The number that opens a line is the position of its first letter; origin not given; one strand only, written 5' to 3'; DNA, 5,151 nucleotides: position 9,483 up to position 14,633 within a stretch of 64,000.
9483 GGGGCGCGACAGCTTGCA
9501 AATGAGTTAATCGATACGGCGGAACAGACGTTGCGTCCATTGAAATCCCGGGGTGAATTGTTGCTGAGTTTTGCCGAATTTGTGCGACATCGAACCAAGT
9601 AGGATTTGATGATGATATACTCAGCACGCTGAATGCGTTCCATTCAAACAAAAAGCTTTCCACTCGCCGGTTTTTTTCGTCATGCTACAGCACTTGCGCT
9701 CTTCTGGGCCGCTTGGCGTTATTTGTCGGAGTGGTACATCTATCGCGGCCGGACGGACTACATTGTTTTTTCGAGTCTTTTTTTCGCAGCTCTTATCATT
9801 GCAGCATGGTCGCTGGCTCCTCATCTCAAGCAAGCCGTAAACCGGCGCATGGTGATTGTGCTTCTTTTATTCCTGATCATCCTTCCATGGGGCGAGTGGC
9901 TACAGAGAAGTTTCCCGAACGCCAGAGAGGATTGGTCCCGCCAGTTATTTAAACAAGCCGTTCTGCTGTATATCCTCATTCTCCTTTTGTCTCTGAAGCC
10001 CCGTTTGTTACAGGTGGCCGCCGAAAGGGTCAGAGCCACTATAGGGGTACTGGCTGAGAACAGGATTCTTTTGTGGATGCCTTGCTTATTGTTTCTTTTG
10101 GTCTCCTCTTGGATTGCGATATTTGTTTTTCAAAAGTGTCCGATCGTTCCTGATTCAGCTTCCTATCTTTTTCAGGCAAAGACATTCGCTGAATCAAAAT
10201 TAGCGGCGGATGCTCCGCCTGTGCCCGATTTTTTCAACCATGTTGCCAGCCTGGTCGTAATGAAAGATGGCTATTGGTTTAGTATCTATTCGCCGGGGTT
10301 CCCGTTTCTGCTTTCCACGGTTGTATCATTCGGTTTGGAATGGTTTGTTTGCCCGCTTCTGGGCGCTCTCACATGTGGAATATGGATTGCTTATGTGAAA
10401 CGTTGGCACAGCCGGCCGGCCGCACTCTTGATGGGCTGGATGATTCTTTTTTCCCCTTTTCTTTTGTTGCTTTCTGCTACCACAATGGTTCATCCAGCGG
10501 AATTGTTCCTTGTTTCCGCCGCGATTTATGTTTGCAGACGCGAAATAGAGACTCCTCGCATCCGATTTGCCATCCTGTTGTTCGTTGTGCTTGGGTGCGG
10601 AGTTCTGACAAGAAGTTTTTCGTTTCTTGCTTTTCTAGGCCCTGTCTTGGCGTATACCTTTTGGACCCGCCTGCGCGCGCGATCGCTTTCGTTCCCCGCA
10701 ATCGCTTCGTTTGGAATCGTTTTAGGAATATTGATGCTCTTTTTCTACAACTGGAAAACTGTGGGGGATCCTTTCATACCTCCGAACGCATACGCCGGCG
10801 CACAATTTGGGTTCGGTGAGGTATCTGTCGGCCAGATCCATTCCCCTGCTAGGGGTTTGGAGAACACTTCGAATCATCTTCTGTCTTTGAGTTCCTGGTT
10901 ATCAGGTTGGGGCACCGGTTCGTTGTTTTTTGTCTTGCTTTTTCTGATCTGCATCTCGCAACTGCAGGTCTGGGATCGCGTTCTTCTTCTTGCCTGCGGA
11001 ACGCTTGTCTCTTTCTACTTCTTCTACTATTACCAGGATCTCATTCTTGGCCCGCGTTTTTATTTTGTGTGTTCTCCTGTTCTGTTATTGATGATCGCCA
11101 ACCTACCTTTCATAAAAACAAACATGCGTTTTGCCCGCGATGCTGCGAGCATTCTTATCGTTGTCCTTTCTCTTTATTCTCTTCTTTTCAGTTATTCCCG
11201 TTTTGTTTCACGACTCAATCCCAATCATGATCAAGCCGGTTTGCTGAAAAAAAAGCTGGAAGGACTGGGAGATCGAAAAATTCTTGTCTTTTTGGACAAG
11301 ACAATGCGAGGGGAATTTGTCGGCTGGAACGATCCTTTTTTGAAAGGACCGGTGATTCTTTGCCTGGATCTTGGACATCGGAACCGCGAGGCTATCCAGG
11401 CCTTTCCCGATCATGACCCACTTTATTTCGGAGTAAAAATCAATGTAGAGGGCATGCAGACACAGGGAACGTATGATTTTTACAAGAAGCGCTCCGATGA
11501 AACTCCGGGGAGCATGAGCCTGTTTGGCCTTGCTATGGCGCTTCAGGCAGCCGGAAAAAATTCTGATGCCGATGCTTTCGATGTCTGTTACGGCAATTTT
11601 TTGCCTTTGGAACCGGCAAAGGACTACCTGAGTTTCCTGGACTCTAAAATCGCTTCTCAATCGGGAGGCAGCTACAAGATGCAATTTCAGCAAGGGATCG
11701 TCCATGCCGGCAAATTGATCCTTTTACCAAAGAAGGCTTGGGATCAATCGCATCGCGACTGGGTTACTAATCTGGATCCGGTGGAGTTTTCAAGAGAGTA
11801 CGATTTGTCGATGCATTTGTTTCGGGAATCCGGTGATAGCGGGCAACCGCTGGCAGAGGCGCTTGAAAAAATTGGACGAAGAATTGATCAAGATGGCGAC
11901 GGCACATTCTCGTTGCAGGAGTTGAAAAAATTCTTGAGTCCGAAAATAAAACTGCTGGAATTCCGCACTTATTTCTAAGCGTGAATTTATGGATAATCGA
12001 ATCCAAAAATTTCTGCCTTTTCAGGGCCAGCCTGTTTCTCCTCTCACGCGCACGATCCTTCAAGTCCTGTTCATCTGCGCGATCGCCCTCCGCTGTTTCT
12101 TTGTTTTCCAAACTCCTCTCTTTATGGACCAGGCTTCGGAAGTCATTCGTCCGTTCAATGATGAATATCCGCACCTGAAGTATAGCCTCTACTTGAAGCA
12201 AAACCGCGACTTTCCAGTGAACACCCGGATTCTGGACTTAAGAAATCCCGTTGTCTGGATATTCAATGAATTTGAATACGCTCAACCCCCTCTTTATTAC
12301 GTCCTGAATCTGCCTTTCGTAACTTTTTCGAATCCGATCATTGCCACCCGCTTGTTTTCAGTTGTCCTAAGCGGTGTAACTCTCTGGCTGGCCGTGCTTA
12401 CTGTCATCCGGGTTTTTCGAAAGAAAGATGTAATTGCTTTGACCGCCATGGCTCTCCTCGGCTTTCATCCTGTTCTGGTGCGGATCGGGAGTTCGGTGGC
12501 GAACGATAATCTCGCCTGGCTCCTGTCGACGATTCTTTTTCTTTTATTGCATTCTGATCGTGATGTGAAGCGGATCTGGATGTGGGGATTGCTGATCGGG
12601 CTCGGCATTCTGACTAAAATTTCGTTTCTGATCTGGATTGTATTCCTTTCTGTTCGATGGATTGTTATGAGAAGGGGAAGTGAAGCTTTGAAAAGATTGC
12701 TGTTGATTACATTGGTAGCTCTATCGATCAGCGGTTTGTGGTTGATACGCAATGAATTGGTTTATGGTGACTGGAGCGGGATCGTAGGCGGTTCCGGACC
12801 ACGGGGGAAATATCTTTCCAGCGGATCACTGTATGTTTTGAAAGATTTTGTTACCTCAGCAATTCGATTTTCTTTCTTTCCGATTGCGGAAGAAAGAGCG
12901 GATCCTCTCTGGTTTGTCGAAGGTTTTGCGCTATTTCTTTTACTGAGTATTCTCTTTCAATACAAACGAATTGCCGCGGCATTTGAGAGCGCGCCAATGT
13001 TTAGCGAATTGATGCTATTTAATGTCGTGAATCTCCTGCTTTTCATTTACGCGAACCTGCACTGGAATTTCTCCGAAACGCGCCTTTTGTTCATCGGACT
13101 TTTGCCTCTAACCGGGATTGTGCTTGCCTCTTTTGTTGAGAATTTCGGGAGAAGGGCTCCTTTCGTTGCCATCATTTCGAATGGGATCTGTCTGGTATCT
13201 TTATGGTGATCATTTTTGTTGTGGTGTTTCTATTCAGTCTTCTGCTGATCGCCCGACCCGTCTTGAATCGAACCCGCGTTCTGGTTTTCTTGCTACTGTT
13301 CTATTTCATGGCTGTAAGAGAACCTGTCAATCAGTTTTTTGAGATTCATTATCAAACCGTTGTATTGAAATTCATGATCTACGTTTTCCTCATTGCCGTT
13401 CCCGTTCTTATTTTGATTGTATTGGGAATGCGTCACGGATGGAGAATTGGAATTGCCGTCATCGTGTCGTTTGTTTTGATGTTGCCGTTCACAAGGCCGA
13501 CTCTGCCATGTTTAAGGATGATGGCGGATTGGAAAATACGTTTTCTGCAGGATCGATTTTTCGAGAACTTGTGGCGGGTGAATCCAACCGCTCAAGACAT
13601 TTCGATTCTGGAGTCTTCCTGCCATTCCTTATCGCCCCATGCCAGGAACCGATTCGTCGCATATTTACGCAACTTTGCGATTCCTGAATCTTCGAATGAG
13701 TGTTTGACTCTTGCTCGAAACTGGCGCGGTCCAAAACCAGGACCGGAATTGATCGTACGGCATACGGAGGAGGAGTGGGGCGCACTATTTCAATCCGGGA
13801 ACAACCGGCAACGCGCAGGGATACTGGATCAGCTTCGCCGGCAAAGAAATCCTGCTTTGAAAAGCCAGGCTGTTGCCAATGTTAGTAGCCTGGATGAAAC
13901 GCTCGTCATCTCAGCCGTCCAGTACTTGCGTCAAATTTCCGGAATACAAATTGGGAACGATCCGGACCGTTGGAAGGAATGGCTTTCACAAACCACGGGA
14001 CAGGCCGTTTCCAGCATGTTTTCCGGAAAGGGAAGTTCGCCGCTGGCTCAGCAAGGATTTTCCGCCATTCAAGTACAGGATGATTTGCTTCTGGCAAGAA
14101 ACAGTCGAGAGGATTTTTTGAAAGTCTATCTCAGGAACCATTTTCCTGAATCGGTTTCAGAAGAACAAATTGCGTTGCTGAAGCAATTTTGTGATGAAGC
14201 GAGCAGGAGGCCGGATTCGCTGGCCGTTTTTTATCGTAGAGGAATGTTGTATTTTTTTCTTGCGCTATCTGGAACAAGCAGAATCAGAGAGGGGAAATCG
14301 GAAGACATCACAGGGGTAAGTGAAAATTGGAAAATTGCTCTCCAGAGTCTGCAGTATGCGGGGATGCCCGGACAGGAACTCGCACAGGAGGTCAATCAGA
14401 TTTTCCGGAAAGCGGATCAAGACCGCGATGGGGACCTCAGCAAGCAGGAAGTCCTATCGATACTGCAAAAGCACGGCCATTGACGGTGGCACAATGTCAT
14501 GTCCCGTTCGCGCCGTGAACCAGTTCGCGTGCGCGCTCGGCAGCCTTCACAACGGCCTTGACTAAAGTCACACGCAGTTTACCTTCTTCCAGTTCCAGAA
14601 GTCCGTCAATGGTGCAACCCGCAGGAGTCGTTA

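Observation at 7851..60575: Same-architecture, different-sequence hairpin elements fill almost every intergenic gap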

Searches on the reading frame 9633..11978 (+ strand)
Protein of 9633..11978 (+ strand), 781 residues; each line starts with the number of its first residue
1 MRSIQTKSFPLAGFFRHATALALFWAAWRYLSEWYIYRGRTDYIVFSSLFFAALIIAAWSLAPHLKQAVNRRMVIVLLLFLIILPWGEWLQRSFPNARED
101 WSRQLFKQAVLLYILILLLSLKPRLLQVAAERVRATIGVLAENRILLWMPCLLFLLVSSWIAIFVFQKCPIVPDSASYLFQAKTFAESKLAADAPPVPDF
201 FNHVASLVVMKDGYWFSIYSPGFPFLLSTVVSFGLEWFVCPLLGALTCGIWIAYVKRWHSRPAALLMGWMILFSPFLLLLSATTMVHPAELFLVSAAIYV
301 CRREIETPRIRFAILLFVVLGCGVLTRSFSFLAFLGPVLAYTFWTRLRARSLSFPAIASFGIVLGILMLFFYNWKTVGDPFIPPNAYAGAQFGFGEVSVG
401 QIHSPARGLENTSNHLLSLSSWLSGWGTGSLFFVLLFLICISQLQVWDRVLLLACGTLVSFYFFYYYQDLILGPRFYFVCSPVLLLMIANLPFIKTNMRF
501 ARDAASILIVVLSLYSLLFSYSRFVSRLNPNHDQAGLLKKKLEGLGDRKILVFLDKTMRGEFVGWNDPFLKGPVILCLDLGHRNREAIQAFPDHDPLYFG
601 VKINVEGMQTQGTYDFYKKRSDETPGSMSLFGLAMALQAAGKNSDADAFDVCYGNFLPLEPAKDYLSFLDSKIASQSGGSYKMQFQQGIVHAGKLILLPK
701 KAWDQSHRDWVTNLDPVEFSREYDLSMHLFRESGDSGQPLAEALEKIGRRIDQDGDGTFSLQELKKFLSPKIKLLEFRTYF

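Call 7: search_protein_families(library=pfam, proteins=[window:9633-11978:+])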
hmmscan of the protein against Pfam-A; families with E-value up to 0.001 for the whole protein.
window:9633-11978:+ (781 aa): 0 families

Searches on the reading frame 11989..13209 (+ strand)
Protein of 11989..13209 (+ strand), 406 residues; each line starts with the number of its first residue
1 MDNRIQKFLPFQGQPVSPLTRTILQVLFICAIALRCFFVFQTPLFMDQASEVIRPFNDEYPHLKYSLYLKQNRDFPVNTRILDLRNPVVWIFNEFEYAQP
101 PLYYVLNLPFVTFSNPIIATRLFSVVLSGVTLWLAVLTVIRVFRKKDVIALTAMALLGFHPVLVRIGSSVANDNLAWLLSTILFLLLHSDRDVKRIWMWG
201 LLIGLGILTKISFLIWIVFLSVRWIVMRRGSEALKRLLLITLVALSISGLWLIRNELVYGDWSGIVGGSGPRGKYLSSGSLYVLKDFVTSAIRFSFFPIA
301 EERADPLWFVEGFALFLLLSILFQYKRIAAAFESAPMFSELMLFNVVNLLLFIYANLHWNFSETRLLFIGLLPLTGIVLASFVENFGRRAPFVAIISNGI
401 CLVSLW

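Call 45: search_protein_families(library=pfam, proteins=[window:11989-13209:+], max_evalue=0.001)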
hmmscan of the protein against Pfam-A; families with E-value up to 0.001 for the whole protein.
window:11989-13209:+ (406 aa): 1 family
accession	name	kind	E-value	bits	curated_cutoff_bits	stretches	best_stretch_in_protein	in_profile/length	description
PF13231.12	PMT_2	-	2e-06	28.6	26.1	1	101-246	4-152/160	Dolichyl-phosphate-mannose-protein mannosyltransferase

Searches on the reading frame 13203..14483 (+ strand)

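Call 45: search_protein_families(library=pfam, proteins=[window:13203-14483:+], max_evalue=0.001)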
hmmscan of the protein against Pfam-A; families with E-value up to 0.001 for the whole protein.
window:13203-14483:+ (426 aa): 3 families
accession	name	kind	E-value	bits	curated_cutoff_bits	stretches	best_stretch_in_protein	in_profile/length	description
PF00036.39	EF-hand_1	-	2e-05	24.2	25.4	1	396-423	1-28/29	EF hand domain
PF13405.12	EF-hand_6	-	6.5e-05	22.8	25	1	397-425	2-30/30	EF-hand domain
PF13499.12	EF-hand_7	-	0.00065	20.5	30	0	379-420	27-65/67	EF-hand domain pair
